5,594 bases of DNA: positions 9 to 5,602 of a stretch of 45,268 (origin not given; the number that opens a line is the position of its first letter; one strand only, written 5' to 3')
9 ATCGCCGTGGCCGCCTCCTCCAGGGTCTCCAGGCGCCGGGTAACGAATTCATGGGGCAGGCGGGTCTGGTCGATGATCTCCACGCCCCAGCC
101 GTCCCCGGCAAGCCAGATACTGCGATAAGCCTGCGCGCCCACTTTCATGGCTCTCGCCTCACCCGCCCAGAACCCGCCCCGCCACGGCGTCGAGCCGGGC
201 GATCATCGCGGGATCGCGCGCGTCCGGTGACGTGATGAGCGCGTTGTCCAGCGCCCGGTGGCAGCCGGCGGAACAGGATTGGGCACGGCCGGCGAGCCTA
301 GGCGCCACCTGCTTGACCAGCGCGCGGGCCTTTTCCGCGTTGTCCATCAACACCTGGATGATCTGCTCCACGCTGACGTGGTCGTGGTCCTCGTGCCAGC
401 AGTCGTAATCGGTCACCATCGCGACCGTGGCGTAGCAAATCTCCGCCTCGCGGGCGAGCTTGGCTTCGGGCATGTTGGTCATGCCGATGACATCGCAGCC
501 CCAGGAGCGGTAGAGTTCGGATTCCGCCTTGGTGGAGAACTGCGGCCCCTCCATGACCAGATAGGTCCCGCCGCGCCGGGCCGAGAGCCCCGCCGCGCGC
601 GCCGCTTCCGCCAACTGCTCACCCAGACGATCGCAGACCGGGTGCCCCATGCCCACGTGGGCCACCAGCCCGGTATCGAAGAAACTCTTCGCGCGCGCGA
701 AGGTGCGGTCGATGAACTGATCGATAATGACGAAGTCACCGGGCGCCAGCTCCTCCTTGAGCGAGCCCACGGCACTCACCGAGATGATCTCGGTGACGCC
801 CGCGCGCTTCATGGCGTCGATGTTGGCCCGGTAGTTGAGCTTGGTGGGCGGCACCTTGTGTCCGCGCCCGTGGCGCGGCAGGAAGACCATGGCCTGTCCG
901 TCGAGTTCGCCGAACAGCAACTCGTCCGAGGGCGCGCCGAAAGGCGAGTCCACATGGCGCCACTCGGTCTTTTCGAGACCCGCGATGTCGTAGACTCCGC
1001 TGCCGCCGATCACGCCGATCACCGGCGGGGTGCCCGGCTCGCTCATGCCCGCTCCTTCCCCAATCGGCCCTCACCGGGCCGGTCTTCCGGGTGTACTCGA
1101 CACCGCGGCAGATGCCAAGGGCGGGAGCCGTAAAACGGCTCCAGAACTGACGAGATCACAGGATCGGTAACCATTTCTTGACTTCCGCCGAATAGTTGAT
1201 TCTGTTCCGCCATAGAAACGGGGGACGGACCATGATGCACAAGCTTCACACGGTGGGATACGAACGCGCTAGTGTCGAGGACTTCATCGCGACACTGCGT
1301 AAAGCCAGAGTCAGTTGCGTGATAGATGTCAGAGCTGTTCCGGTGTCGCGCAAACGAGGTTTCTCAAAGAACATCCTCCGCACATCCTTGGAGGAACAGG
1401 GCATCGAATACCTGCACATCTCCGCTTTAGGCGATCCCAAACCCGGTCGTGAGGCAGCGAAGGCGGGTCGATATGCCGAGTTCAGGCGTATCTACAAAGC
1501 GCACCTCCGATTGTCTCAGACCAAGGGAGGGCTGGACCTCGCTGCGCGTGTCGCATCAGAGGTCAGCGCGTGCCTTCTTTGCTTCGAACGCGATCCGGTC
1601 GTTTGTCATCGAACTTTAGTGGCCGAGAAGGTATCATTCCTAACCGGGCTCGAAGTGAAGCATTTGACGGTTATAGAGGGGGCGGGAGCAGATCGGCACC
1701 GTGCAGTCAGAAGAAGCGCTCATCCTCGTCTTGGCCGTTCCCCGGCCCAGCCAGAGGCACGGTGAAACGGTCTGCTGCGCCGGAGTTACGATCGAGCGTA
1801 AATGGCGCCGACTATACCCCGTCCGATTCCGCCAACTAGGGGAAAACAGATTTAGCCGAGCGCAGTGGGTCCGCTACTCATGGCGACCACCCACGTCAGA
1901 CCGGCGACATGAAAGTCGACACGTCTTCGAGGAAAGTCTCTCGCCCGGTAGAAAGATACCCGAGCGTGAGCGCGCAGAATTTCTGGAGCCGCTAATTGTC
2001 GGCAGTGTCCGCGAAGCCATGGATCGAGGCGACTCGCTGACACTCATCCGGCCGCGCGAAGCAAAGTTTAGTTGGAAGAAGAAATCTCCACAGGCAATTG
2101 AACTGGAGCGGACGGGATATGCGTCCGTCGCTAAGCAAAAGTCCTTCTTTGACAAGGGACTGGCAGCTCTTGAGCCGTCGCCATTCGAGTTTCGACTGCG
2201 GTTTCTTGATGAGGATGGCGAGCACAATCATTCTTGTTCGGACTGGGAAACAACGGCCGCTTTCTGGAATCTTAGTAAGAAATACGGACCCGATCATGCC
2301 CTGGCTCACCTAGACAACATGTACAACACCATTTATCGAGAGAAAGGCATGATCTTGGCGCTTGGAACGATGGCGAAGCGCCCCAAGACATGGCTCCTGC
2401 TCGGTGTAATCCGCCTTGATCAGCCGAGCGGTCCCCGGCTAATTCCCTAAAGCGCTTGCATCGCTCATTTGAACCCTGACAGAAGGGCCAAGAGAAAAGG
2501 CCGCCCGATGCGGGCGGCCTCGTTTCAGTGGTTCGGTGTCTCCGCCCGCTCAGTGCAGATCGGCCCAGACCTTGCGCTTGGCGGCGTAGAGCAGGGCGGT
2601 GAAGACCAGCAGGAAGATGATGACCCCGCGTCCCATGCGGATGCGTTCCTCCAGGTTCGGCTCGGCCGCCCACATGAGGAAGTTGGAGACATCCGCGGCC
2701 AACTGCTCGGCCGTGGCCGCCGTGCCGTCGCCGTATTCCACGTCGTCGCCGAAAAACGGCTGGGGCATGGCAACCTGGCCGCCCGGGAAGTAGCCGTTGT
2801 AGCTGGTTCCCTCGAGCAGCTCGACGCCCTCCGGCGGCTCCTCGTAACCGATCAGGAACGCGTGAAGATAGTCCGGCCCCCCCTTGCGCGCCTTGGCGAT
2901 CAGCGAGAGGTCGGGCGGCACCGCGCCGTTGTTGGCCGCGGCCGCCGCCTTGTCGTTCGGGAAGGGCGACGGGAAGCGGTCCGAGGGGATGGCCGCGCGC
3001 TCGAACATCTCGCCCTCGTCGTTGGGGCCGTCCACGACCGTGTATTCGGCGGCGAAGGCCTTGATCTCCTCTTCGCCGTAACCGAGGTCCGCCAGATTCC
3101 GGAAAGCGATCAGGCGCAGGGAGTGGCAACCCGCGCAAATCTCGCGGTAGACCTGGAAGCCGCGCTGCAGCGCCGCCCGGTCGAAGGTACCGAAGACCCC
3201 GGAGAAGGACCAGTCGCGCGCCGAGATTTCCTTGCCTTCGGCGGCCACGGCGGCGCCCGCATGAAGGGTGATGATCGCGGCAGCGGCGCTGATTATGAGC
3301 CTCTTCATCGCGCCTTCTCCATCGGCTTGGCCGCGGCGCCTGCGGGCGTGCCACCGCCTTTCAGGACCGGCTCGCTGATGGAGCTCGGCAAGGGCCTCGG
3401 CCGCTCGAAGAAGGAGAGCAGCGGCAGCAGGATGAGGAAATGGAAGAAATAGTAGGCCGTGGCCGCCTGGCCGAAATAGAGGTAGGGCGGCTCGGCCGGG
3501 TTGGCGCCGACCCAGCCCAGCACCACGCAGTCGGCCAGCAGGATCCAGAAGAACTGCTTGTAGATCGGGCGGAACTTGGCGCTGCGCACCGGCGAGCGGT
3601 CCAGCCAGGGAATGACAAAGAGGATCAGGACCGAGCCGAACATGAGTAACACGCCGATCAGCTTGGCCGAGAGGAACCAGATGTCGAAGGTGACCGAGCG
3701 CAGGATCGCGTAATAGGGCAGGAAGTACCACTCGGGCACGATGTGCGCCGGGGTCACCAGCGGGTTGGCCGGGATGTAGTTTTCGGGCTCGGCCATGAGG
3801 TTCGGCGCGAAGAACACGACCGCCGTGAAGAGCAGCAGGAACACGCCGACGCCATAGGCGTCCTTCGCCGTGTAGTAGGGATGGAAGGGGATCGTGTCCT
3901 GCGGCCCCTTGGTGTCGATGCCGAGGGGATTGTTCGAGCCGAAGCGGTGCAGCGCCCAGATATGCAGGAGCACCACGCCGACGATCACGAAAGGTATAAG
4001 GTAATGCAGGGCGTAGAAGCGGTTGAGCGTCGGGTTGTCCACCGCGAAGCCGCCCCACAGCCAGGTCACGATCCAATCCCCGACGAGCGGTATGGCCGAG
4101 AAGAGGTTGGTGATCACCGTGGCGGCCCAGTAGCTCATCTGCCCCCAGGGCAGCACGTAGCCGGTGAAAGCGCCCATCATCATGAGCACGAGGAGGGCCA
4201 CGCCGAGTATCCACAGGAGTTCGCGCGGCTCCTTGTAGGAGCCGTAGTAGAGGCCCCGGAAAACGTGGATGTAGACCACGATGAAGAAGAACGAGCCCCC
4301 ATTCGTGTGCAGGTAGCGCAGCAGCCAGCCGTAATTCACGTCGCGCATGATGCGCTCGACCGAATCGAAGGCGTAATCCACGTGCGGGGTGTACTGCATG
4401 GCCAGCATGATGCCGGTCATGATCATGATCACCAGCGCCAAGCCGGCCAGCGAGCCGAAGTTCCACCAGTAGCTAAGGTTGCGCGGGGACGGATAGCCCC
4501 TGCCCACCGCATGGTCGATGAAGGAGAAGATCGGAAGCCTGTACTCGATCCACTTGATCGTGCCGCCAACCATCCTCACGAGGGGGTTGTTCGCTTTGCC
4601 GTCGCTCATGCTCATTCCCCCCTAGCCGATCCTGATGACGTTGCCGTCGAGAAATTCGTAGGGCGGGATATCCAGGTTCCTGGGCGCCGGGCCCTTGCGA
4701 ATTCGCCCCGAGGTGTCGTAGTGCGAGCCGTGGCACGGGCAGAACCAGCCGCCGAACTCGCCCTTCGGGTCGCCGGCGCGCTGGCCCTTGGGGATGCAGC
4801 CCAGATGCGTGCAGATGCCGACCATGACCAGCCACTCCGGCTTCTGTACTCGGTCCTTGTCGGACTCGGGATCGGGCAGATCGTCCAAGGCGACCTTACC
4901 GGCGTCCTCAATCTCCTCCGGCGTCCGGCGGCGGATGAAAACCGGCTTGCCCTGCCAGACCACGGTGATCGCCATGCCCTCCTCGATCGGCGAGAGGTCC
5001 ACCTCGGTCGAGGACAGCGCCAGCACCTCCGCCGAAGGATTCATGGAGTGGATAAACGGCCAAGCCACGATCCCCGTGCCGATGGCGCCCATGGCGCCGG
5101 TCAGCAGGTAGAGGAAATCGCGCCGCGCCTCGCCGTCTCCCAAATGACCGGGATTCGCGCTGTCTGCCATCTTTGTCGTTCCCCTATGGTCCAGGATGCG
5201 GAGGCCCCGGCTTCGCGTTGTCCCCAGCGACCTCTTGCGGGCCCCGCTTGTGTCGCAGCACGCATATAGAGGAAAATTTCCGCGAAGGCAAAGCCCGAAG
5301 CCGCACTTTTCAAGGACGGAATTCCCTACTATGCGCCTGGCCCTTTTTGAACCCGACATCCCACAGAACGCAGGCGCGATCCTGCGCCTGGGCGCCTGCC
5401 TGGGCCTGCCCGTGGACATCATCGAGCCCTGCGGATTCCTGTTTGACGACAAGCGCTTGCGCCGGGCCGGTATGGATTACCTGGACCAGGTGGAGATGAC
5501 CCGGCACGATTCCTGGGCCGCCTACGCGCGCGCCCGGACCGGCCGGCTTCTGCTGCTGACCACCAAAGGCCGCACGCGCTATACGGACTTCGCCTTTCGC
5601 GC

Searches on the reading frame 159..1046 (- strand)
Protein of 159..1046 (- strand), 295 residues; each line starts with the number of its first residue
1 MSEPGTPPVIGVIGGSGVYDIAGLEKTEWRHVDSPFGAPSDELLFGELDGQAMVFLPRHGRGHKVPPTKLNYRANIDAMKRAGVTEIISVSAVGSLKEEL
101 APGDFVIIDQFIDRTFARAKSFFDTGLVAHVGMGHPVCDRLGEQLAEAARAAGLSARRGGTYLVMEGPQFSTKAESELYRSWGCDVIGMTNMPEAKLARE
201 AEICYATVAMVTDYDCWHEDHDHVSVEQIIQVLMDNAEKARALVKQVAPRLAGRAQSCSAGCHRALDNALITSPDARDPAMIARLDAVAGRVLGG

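Call 37: search_protein_families(library=pfam, proteins=[window:159-1046:-], max_evalue=0.00001)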
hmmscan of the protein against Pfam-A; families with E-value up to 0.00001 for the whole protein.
window:159-1046:- (295 aa): 1 family
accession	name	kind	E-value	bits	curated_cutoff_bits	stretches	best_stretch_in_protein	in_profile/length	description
PF01048.26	PNP_UDP_1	-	7.6e-47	160.1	25.1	1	10-247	2-231/233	Phosphorylase superfamily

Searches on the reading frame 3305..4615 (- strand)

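Call 37: search_protein_families(library=pfam, proteins=[window:3305-4615:-], max_evalue=0.00001)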
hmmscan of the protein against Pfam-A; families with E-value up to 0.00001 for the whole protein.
window:3305-4615:- (436 aa): 3 families
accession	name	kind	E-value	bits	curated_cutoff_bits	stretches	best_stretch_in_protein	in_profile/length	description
PF00033.24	Cytochrome_B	-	4.6e-77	258.6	27.2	1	41-226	4-189/189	Cytochrome b/b6/petB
PF13631.11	Cytochrom_B_N_2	-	1.8e-47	161.9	27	1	109-277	2-169/169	Cytochrome b(N-terminal)/b6/petB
PF00032.22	Cytochrom_B_C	-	7.9e-41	138.9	20.7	1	282-390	1-102/102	Cytochrome b(C-terminal)/b6/petD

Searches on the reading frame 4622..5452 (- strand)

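Call 37: search_protein_families(library=pfam, proteins=[window:4622-5452:-], max_evalue=0.00001)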
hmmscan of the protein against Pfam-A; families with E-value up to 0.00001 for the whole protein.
window:4622-5452:- (276 aa): 2 families
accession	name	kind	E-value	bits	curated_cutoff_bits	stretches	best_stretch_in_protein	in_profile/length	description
PF10399.14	UCR_Fe-S_N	-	6.4e-17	61.1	24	1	105-140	6-41/41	Ubiquitinol-cytochrome C reductase Fe-S subunit TAT signal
PF00355.32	Rieske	-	7.2e-09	35.9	20.3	1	202-261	31-85/88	Rieske [2Fe-2S] domain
